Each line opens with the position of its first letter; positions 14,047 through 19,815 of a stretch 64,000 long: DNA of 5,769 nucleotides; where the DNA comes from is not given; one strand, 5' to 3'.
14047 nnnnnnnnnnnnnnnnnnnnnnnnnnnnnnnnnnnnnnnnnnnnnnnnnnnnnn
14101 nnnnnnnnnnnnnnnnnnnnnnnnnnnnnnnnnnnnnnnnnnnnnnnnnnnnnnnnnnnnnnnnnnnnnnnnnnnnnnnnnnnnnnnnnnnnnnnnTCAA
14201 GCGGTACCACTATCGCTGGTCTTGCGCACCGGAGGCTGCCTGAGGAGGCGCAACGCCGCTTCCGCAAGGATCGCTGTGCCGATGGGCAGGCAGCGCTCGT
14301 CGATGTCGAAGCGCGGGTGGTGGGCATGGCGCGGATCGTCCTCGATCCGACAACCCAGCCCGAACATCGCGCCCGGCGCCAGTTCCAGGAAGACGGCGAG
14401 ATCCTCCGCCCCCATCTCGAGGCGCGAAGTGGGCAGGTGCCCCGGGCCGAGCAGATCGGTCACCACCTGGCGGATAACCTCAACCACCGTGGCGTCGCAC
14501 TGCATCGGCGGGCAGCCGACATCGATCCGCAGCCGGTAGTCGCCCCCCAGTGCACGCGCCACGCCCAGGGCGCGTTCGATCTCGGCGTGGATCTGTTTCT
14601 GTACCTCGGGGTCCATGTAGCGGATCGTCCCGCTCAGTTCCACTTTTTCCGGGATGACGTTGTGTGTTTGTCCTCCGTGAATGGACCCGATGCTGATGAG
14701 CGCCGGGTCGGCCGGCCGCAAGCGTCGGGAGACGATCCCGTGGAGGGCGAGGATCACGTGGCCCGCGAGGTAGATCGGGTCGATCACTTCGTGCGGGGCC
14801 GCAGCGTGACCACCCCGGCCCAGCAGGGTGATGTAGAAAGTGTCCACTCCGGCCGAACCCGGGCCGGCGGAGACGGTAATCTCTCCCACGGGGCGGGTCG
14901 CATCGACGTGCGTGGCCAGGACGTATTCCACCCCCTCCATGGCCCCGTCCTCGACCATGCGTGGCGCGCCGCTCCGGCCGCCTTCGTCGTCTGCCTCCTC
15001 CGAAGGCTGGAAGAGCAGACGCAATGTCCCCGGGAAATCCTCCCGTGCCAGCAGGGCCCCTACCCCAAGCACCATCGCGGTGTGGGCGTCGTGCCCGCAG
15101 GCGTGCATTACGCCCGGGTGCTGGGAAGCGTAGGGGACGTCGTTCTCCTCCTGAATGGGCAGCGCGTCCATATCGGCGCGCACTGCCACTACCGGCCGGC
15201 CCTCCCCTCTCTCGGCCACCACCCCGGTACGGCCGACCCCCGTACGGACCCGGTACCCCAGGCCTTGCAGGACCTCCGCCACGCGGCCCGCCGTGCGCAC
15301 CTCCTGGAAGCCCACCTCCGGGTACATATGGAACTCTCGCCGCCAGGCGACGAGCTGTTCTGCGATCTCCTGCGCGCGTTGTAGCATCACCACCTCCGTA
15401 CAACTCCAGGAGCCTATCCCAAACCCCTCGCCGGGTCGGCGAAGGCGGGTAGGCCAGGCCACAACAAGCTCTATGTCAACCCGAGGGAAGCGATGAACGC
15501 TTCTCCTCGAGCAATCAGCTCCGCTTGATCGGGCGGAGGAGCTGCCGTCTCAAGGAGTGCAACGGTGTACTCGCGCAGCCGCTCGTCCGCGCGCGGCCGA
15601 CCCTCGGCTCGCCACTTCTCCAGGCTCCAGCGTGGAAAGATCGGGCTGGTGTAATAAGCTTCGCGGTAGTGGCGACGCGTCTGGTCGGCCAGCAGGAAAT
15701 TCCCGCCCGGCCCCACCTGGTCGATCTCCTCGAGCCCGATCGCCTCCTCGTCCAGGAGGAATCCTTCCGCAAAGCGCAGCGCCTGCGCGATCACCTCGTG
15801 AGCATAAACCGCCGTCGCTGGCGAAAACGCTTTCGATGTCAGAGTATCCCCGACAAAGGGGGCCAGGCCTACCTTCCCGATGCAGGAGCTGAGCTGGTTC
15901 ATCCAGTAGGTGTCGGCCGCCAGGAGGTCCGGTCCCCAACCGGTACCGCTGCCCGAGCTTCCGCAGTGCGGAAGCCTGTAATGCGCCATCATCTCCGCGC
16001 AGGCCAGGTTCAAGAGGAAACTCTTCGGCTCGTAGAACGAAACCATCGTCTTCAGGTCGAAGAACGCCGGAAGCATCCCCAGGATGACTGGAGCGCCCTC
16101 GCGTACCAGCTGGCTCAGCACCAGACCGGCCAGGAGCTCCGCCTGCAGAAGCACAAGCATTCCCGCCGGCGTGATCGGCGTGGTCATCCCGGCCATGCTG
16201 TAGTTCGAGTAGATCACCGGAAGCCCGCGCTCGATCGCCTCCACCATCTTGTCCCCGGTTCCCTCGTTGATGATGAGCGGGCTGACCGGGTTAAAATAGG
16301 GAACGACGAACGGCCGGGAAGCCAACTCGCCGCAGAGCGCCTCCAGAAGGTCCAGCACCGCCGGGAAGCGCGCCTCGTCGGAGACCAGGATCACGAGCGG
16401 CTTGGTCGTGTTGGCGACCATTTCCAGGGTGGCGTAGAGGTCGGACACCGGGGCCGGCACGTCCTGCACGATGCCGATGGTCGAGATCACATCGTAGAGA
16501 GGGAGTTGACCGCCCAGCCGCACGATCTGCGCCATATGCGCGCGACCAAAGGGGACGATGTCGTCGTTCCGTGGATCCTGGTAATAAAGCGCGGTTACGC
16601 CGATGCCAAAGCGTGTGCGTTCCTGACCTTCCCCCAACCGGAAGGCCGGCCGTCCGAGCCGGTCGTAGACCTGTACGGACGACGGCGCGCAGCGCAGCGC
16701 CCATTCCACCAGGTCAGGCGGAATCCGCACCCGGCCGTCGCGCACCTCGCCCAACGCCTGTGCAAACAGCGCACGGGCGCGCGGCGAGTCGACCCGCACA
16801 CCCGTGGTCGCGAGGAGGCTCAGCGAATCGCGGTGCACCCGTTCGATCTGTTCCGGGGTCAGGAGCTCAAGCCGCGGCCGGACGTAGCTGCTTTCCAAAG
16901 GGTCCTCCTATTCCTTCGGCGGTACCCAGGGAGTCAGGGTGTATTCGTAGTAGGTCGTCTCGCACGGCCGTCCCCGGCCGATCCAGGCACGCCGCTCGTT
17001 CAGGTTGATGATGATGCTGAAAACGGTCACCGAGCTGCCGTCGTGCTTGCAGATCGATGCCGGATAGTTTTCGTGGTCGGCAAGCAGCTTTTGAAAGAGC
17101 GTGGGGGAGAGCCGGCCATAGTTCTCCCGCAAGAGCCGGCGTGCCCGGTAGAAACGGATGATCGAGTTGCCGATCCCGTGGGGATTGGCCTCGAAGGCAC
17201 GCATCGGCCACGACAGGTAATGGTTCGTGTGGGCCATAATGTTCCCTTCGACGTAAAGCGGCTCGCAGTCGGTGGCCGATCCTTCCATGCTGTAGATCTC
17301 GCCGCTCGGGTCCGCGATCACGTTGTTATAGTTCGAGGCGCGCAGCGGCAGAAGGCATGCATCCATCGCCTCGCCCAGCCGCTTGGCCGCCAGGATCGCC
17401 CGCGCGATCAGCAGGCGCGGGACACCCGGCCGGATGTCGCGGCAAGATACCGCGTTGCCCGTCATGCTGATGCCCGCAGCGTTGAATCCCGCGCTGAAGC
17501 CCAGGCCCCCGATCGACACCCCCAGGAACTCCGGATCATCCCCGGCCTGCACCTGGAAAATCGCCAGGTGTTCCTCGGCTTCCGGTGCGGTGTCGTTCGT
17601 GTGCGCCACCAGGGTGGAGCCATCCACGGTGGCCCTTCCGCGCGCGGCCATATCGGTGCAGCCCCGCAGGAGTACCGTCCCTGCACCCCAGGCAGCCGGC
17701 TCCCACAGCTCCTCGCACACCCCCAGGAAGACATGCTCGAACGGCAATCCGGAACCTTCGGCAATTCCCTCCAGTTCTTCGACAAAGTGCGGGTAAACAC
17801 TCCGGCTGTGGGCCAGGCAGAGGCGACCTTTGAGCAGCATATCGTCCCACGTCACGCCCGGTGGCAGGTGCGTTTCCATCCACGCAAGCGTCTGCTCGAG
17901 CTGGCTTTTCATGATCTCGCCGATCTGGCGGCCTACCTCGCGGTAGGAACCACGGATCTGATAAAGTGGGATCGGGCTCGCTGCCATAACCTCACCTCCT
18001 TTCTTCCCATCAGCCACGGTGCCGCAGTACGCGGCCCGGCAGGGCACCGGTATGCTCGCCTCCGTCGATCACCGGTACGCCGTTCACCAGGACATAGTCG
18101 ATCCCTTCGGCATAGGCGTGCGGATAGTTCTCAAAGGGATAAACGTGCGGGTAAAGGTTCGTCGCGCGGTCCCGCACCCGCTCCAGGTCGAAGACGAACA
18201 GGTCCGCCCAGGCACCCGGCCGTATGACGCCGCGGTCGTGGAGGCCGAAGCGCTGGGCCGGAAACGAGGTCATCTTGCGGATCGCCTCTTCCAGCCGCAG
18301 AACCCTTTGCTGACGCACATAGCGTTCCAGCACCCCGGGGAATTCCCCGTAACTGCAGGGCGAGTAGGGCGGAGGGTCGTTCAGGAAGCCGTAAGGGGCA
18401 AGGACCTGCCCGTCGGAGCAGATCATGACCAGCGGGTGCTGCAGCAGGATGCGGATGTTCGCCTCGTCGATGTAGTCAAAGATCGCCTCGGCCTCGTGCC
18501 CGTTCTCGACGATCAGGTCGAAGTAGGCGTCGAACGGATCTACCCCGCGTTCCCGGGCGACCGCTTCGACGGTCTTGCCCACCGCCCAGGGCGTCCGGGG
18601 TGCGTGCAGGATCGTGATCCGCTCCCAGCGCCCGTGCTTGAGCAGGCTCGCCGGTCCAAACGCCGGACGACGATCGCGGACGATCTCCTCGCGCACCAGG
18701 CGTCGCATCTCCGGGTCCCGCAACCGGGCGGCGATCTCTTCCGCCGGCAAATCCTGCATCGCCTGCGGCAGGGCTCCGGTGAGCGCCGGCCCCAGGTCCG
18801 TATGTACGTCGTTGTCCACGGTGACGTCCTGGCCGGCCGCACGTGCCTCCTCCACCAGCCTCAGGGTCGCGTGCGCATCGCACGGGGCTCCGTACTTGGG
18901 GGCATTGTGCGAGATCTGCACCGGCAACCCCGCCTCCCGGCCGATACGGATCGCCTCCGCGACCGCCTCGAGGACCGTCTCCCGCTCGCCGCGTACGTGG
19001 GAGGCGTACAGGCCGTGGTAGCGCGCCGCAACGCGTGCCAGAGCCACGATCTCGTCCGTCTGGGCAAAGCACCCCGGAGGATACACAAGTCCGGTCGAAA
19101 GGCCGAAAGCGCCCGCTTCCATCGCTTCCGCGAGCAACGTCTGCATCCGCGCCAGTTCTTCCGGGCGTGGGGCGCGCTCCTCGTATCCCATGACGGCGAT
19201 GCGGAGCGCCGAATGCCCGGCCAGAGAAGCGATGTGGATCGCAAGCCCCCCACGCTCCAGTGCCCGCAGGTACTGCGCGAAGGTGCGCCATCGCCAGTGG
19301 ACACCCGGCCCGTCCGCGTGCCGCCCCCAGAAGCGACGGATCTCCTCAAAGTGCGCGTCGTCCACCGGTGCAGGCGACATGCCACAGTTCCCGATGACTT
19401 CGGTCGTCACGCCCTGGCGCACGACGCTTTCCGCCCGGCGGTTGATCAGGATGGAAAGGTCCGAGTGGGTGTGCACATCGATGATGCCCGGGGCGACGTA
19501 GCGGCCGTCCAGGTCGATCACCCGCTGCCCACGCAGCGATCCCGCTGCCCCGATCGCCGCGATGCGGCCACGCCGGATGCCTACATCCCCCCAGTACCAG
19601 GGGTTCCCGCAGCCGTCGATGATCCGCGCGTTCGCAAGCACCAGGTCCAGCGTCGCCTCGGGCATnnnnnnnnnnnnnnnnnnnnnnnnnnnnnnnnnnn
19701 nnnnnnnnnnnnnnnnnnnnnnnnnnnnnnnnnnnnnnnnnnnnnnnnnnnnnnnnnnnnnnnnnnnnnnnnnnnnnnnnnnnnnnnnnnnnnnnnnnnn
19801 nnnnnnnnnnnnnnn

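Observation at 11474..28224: Extended catabolic neighbourhood around the MttB operon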

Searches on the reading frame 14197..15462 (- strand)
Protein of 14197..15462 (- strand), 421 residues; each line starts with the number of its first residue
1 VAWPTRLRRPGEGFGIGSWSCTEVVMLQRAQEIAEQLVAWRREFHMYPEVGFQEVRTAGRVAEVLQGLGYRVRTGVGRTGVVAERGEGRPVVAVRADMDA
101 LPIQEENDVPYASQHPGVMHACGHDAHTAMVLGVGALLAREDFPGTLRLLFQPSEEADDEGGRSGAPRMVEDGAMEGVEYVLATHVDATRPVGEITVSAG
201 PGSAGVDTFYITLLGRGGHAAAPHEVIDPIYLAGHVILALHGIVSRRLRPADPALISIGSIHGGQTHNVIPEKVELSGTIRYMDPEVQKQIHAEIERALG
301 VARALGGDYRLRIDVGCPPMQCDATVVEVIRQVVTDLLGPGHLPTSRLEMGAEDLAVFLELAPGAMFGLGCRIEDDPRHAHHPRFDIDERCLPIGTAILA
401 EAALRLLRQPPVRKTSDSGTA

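Call 7: search_protein_families(library=pfam, proteins=[window:14197-15462:-])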
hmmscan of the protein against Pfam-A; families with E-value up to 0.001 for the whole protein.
window:14197-15462:- (421 aa): 2 families
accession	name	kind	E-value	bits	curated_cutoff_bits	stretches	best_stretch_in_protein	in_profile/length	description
PF01546.33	Peptidase_M20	-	6.1e-38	131.2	24.6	1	93-404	1-205/206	Peptidase family M20/M25/M40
PF07687.19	M20_dimer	-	1.6e-14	54.1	21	1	204-299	4-99/107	Peptidase dimerisation domain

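Call 9: search_protein_families(library=ncbifam, proteins=[window:14197-15462:-], max_evalue=0.00001)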
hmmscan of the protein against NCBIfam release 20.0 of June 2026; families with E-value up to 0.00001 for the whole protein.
window:14197-15462:- (421 aa): 13 families
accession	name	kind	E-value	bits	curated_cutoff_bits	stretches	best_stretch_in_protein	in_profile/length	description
TIGR01891.1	amidohydrolases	subfamily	3e-105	352.4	153.75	1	37-395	1-366/366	amidohydrolase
NF040868.1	carboxypep_CpsA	equivalog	5.6e-104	348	500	1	26-406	4-389/391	carboxypeptidase CpsA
NF038260.1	ectoine_DoeB_2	equivalog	5.6e-71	239.4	550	1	32-400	3-373/378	N(2)-acetyl-L-2,4-diaminobutanoate deacetylase DoeB2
TIGR01246.1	dapE_proteo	equivalog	1.3e-11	44.1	361.8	1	81-337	47-308/370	succinyl-diaminopimelate desuccinylase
NF009557.0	PRK13009.1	equivalog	9.7e-11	41.4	284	1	126-336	104-311/377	succinyl-diaminopimelate desuccinylase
TIGR01879.1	hydantase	subfamily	9.9e-10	37.9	204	1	202-367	203-366/401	hydantoinase/carbamoylase family amidase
TIGR01892.1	AcOrn-deacetyl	equivalog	2.5e-09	36.7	297.7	1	82-333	50-307/365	acetylornithine deacetylase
NF006365.0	PRK08588.1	subfamily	1.6e-08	34.3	289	1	75-359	50-336/383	succinyl-diaminopimelate desuccinylase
TIGR01910.1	DapE-ArgE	subfamily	2.9e-08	33.3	217.6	1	138-337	120-318/373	ArgE/DapE family deacylase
NF004788.0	PRK06133.1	subfamily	6.4e-08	31.9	349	1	128-325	148-333/417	glutamate carboxypeptidase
NF006402.0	PRK08651.1-5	equivalog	1.7e-07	30.6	369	1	209-402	168-363/369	succinyl-diaminopimelate desuccinylase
NF005602.0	PRK07338.1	equivalog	1.5e-06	27.1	357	1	204-320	203-317/409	hydrolase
NF006769.0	PRK09290.1-3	subfamily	2e-06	26.7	452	1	203-403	214-408/417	allantoate amidohydrolase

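Call 63: search_solved_structures(query=window:14197-15462:-, max_evalue=1e-40)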
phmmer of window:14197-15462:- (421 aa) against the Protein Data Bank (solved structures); distinct sequences matched with E-value up to 1e-40: 4.
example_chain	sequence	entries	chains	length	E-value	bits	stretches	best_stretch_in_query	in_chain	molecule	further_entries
1xmb_A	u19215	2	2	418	2.5e-68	234.1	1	22-411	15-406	IAA-amino acid hydrolase homolog 2 | IAA-amino acid hydrolase ILR1-like 2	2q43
1ysj_A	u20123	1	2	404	4.2e-68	233.4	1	35-407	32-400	protein yxeP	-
4ewt_A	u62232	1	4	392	6.7e-60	206.3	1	36-402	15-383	Peptidase, M20/M25/M40 family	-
6slf_A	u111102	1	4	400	9.9e-43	149.8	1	30-299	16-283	N-alpha-acyl-glutamine aminoacylase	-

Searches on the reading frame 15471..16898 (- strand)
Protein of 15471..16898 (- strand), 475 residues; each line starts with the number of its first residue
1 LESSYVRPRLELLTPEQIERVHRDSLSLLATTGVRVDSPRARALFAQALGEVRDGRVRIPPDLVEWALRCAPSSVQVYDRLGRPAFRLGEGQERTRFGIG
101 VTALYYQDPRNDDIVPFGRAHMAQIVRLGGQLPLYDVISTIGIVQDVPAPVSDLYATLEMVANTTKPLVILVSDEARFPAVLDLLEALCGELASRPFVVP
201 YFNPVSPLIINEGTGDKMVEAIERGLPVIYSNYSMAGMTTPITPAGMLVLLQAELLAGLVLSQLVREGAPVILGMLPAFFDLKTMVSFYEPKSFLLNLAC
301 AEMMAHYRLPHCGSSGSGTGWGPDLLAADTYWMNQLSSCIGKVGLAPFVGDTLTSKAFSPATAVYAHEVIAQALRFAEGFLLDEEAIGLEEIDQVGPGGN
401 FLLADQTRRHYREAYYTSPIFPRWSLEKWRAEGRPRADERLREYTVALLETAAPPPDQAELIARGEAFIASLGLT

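Call 7: search_protein_families(library=pfam, proteins=[window:15471-16898:-])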
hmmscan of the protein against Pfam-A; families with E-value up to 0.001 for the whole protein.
window:15471-16898:- (475 aa): 1 family
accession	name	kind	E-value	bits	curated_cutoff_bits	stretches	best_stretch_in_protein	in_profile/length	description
PF06253.16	MTTB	-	5.7e-61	206.5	25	1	8-461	29-484/500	Trimethylamine methyltransferase (MTTB)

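Call 9: search_protein_families(library=ncbifam, proteins=[window:15471-16898:-], max_evalue=0.00001)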
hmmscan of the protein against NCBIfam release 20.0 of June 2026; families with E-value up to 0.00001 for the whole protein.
window:15471-16898:- (475 aa): 1 family
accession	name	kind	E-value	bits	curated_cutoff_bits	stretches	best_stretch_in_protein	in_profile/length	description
TIGR02369.2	trimeth_pyl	equivalog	7.6e-64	215.9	525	1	9-460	2-456/469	[trimethylamine--corrinoid protein] Co-methyltransferase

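Call 27: search_solved_structures(query=window:15471-16898:-, max_evalue=0.00001)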
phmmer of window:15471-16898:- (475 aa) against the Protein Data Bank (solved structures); distinct sequences matched with E-value up to 0.00001: 5.
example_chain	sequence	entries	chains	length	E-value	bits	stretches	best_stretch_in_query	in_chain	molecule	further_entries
2qne_A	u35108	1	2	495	4.9e-37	131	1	7-473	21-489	Putative methyltransferase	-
9yce_A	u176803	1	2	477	5.7e-37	130.8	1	7-473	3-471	Glycine betaine methyltransferase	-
7xcm_A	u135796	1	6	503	2.1e-32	115.8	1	9-435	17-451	Trimethylamine methyltransferase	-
7xcl_A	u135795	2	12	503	2.2e-32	115.7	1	9-435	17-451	Trimethylamine methyltransferase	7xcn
4yyc_A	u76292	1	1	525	4.3e-25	91.6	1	10-452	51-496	Putative trimethylamine methyltransferase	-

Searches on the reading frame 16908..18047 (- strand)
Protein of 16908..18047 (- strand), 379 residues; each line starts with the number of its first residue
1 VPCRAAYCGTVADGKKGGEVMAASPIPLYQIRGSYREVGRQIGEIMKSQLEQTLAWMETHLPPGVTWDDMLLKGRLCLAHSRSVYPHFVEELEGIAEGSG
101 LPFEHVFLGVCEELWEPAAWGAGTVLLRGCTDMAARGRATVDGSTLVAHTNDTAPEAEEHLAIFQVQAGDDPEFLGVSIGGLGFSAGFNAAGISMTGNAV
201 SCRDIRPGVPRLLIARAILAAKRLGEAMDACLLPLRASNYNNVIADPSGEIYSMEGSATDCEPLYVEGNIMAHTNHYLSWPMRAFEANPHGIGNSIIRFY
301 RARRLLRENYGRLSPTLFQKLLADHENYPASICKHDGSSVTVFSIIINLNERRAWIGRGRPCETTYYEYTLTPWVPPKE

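Call 7: search_protein_families(library=pfam, proteins=[window:16908-18047:-])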
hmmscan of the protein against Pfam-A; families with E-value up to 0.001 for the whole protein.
window:16908-18047:- (379 aa): 1 family
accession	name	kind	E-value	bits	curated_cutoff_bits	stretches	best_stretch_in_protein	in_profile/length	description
PF03417.21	AAT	-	8.3e-21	75.1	23.2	1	144-361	6-223/225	Acyl-coenzyme A:6-aminopenicillanic acid acyl-transferase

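Call 9: search_protein_families(library=ncbifam, proteins=[window:16908-18047:-], max_evalue=0.00001)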
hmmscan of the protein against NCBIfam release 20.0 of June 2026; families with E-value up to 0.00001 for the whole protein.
window:16908-18047:- (379 aa): 1 family
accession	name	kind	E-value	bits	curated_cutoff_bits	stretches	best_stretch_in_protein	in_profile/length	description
NF040521.1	C45_proenzyme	subfamily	4.6e-55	187.2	85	1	32-353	1-312/313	C45 family autoproteolytic acyltransferase/hydrolase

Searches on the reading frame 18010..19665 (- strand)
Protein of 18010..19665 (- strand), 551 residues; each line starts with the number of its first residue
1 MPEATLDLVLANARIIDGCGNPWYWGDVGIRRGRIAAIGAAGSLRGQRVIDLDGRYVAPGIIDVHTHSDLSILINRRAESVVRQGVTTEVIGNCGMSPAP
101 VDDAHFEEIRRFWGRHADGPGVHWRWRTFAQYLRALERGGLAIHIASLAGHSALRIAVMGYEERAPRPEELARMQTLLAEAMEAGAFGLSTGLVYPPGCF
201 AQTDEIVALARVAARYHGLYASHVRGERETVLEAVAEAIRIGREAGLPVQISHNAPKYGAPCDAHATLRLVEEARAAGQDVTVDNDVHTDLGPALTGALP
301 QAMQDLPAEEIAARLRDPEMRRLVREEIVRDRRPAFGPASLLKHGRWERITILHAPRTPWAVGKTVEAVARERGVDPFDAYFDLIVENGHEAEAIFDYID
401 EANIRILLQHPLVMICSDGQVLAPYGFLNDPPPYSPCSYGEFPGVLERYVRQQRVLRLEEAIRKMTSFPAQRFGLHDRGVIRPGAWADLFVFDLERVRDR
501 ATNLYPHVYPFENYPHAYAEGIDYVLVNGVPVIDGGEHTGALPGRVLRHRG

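Call 7: search_protein_families(library=pfam, proteins=[window:18010-19665:-])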
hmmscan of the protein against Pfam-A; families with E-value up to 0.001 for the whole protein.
window:18010-19665:- (551 aa): 3 families
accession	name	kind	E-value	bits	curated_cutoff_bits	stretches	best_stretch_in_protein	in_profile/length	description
PF07969.17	Amidohydro_3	-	7.1e-30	105.3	29.7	1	48-532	1-471/472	Amidohydrolase family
PF01979.26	Amidohydro_1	-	5.1e-14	52.7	25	2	400-503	240-321/345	Amidohydrolase family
PF00449.26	Urease_alpha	-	0.00014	22.6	23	1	4-43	64-101/121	Urease alpha-subunit, N-terminal domain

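Call 9: search_protein_families(library=ncbifam, proteins=[window:18010-19665:-], max_evalue=0.00001)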
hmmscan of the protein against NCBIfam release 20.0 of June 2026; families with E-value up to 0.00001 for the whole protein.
window:18010-19665:- (551 aa): 42 families (the best 25 are shown)
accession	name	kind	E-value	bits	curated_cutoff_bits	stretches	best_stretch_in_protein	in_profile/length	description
NF006560.0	PRK09061.1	subfamily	5.1e-49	166.9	340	2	4-284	24-288/517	amidohydrolase family protein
NF006689.0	PRK09237.1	equivalog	1.9e-17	62.9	371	1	6-90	3-90/383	amidohydrolase/deacetylase family metallohydrolase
NF004839.0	PRK06189.1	equivalog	2.8e-17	62.5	631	1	6-68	3-63/451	allantoinase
TIGR03178.1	allantoinase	equivalog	1e-15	57.5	357.85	1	7-67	1-59/441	allantoinase AllB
TIGR01178.1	ade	equivalog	3.7e-15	55.4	472.5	1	7-91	1-83/552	adenine deaminase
NF006688.0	PRK09236.1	equivalog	1.6e-13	50.3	535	1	452-547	344-440/444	dihydroorotase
NF011984.0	PRK15446.1-5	equivalog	1.9e-13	50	260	0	451-493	318-360/379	alpha-D-ribose 1-methylphosphonate 5-triphosphate diphosphatase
TIGR02318.1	phosphono_phnM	equivalog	4.2e-13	49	390.55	0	12-67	4-56/376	phosphonate metabolism protein PhnM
TIGR03583.1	EF_0837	hypoth_equivalog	1.5e-12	47.3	432.15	1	27-94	17-88/365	amidohydrolase/deacetylase family metallohydrolase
NF011983.0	PRK15446.1-4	equivalog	5.1e-12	45.4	486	0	7-67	4-59/379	alpha-D-ribose 1-methylphosphonate 5-triphosphate diphosphatase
TIGR00857.1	pyrC_multi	subfamily_domain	1.1e-11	44.3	279.05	0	445-499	322-374/412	dihydroorotase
NF011989.0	PRK15446.2-5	equivalog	1.6e-11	43.6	565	0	27-67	22-62/385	alpha-D-ribose 1-methylphosphonate 5-triphosphate diphosphatase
TIGR02033.1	D-hydantoinase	equivalog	5.3e-11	42.1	393.25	1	26-71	17-63/454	dihydropyrimidinase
NF002668.0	PRK02382.1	equivalog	5.4e-11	41.8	452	0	7-68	5-57/436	dihydroorotase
NF006559.0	PRK09060.1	equivalog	1.7e-10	39.8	482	1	4-67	3-64/444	dihydroorotase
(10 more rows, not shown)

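Call 62: search_solved_structures(query=window:18010-19665:-, max_evalue=1e-10)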
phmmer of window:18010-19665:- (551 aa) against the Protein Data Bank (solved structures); distinct sequences matched with E-value up to 1e-10: 8.
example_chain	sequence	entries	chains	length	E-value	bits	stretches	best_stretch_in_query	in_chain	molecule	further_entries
1m7j_A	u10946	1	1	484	6e-73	249.6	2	2-284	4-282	D-aminoacylase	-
1rjp_A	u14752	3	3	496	6.5e-73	249.5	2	2-285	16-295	D-aminoacylase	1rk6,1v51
1rjq_A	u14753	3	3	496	4e-72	246.8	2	2-285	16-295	D-aminoacylase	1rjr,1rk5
1v4y_A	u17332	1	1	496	1.6e-71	244.8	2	2-285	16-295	D-aminoacylase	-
3gip_A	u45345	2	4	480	9.9e-69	235.7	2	5-285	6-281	N-acyl-D-glutamate deacylase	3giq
9g5m_A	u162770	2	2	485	2.1e-68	234.6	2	6-256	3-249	Amidohydrolase family protein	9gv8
9kb1_A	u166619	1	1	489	2.7e-52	181.4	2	6-253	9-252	PpOngB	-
9kb3_A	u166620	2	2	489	1.4e-51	179.1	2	6-253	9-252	Carbohydrate de-N-acetylated protein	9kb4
